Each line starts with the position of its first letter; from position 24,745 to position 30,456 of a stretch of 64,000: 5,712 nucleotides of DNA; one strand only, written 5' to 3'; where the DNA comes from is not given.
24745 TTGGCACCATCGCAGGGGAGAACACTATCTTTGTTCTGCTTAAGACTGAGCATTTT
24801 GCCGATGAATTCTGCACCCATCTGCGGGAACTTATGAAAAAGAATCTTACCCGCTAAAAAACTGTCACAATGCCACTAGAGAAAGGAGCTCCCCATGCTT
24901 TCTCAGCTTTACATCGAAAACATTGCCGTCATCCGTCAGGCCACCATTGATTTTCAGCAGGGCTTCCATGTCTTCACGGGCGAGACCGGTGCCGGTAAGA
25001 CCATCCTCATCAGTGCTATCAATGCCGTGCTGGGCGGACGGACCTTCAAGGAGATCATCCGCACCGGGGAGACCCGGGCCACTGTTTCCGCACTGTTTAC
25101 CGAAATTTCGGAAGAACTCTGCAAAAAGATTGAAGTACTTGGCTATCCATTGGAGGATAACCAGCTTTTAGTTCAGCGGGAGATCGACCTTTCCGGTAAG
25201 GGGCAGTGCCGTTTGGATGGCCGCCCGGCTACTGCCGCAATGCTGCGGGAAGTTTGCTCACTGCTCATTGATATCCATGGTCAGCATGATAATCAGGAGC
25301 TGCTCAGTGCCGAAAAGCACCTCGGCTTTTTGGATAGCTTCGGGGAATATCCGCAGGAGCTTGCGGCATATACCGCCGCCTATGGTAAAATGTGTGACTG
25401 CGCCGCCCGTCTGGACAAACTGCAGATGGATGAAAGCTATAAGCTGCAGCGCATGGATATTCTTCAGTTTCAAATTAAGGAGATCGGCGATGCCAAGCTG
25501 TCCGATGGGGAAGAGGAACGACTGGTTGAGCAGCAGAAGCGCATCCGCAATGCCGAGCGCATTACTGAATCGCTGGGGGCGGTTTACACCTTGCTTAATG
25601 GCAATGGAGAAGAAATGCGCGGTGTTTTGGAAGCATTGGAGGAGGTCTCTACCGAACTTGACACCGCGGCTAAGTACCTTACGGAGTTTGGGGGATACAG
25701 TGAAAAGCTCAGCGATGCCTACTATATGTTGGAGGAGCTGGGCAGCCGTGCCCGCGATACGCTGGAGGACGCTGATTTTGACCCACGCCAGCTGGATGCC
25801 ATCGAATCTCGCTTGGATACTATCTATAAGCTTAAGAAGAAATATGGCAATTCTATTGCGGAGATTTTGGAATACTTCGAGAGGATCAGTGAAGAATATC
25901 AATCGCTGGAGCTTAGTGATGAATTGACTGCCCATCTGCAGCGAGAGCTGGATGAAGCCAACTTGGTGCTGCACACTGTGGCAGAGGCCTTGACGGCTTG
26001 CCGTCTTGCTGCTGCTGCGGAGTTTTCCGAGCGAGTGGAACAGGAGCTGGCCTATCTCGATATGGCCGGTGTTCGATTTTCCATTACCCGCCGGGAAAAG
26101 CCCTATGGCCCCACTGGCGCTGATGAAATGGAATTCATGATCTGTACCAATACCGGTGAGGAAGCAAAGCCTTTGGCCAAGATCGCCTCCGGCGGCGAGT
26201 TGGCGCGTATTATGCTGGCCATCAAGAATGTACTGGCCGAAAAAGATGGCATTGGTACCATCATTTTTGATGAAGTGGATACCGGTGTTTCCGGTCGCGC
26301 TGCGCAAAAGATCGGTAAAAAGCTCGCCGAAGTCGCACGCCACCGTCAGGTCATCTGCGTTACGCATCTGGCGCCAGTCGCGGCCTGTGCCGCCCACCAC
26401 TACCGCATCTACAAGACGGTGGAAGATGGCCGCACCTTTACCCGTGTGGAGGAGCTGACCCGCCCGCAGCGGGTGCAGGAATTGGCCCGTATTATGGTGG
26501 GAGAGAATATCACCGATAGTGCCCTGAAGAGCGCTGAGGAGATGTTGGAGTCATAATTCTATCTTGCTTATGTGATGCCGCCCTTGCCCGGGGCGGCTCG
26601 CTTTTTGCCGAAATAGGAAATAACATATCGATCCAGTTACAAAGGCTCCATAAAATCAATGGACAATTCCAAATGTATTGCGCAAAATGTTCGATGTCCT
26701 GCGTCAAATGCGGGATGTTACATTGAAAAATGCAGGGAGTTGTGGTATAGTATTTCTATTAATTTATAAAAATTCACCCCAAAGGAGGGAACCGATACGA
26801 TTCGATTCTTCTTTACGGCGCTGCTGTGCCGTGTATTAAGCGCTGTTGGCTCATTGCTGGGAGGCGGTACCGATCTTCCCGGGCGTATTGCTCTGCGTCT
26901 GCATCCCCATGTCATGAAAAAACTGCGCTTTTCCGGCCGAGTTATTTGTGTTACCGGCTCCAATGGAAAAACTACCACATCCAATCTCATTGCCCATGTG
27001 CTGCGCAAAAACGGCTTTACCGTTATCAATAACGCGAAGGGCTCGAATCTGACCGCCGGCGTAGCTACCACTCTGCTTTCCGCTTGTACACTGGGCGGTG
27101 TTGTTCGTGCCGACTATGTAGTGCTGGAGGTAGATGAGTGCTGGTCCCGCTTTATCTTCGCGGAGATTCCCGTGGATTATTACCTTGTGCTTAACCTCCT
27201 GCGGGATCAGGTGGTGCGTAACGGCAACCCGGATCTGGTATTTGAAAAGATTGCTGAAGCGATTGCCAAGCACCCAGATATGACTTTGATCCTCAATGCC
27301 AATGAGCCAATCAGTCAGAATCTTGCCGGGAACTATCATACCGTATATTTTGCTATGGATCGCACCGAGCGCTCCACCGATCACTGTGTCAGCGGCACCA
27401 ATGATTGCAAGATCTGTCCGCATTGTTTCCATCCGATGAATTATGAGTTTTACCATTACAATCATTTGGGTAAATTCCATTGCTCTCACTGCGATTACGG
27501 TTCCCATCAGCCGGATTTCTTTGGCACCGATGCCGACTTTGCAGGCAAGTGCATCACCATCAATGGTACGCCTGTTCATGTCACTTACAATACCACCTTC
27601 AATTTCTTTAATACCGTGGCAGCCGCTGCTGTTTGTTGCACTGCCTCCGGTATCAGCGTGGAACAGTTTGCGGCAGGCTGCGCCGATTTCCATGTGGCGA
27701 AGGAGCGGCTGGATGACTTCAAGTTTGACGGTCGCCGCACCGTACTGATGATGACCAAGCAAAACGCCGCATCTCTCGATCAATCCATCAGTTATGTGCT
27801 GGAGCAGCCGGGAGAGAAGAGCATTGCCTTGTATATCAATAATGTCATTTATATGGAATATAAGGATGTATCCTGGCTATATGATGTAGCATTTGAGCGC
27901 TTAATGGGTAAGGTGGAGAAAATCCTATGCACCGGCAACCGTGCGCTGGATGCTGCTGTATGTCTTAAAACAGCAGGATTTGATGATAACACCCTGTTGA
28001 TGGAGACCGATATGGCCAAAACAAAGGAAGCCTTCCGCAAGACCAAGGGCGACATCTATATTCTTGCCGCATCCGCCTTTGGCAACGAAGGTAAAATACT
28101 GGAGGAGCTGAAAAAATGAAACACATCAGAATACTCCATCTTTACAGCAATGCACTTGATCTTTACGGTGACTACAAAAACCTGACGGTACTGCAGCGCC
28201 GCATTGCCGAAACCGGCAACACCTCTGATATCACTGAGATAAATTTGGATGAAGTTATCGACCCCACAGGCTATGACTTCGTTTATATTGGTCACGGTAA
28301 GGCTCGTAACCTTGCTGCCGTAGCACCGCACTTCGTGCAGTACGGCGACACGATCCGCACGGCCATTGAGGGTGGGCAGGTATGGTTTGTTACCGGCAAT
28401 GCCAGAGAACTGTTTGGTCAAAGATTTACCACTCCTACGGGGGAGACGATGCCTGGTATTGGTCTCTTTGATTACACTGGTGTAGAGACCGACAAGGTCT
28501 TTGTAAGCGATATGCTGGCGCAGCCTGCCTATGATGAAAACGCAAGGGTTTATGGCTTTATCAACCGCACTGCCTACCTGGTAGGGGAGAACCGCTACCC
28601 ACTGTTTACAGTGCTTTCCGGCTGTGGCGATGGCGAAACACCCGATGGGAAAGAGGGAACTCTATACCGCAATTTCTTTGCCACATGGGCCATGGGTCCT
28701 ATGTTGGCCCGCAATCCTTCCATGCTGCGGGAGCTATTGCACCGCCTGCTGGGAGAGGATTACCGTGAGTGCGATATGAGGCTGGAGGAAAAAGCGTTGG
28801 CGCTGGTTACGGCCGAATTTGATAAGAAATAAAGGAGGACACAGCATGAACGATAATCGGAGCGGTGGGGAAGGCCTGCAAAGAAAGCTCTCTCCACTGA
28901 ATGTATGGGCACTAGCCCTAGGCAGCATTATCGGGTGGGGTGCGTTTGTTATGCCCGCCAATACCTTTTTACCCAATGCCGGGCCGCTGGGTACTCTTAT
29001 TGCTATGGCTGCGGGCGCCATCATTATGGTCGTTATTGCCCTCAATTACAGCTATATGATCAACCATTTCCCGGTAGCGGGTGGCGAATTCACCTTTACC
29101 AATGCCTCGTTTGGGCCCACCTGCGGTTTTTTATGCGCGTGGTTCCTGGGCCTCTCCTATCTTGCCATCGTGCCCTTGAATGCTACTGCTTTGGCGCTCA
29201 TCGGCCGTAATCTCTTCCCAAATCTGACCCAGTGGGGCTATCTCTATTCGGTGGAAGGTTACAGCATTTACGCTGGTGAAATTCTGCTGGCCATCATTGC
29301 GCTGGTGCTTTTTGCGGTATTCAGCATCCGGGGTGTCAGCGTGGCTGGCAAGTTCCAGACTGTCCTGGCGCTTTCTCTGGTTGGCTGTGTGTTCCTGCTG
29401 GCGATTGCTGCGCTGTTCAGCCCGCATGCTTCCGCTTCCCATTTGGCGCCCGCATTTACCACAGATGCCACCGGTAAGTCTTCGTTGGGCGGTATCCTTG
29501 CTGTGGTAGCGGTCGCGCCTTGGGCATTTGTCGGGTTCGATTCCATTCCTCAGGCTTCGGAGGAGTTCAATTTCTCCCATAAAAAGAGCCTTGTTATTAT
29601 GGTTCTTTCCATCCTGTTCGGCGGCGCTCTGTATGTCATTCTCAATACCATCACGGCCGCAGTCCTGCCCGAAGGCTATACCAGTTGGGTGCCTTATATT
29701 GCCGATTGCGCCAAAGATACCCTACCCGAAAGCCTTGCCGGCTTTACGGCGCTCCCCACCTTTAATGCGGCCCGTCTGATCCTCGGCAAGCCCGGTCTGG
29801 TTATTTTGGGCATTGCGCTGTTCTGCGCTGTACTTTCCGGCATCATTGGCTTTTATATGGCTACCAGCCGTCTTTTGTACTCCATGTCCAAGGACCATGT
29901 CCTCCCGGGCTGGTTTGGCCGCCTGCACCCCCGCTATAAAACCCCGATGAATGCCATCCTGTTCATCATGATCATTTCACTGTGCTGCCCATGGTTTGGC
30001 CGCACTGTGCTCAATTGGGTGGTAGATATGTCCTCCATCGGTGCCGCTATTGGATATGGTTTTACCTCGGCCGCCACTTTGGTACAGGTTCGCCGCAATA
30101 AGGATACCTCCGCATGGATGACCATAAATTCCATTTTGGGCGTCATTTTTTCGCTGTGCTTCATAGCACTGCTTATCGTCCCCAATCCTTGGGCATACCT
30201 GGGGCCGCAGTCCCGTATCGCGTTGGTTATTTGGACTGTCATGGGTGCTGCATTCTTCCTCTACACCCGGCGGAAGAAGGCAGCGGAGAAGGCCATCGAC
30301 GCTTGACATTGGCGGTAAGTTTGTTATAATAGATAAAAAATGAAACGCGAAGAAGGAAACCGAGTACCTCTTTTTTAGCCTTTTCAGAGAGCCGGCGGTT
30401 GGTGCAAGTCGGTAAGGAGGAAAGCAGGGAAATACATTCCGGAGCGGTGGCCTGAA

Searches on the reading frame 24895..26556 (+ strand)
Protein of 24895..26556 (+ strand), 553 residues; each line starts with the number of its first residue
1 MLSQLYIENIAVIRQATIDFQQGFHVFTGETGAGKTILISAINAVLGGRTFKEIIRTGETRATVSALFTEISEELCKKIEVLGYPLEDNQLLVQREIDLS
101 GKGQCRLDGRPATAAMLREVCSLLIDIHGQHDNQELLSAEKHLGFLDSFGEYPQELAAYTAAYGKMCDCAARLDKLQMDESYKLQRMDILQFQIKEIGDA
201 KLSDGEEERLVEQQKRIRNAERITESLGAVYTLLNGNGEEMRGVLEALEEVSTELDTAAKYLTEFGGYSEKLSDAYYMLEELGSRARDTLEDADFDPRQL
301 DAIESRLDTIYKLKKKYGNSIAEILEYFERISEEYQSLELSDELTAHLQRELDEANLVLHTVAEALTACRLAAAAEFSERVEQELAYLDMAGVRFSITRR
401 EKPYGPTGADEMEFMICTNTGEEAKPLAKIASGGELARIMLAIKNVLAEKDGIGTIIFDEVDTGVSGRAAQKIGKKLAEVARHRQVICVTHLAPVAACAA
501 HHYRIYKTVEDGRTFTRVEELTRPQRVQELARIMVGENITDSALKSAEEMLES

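Call 23: search_protein_families(library=pfam, proteins=[window:24895-26556:+], max_evalue=0.001)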
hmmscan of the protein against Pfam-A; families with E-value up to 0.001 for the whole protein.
window:24895-26556:+ (553 aa): 5 families
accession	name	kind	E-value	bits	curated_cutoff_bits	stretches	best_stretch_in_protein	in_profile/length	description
PF02463.25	SMC_N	-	6.9e-16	58.8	40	1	2-508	2-214/220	RecF/RecN/SMC N terminal domain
PF13476.12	AAA_23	-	1.3e-08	36.1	27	1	4-190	1-159/201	AAA domain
PF13401.12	AAA_22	-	1.9e-05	25.4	27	0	20-76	3-59/130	AAA domain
PF13175.12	AAA_15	-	0.00011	22.5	32.1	1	1-66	1-55/374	AAA ATPase domain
PF13555.12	AAA_29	-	0.00028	21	27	1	9-50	8-50/61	P-loop containing region of AAA domain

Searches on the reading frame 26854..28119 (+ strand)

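Call 7: search_protein_families(library=pfam, proteins=[window:26854-28119:+], max_evalue=0.001)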
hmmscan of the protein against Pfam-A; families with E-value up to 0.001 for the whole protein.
window:26854-28119:+ (421 aa): 2 families
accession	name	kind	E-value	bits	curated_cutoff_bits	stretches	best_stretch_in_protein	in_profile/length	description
PF08353.15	MurT_C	-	8.4e-21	74.5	25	1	303-405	3-105/110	MurT ligase C-terminal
PF08245.18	Mur_ligase_M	-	2.2e-09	38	24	1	33-160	1-134/200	Mur ligase middle domain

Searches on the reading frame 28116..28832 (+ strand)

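Call 7: search_protein_families(library=pfam, proteins=[window:28116-28832:+], max_evalue=0.001)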
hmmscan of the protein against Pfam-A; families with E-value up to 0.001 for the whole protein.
window:28116-28832:+ (238 aa): 1 family
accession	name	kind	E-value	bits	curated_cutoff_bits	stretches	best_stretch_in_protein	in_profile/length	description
PF07685.20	GATase_3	-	2e-10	41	27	1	5-200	1-195/196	CobB/CobQ-like glutamine amidotransferase domain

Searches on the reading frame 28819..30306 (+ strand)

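Call 7: search_protein_families(library=pfam, proteins=[window:28819-30306:+], max_evalue=0.001)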
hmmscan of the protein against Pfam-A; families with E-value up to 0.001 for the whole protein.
window:28819-30306:+ (495 aa): 2 families
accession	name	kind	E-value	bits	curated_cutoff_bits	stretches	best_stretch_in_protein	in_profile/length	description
PF13520.12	AA_permease_2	-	1.9e-39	136.2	27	1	24-460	1-412/427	Amino acid permease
PF00324.27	AA_permease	-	8.2e-29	101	24.6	1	31-488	4-466/470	Amino acid permease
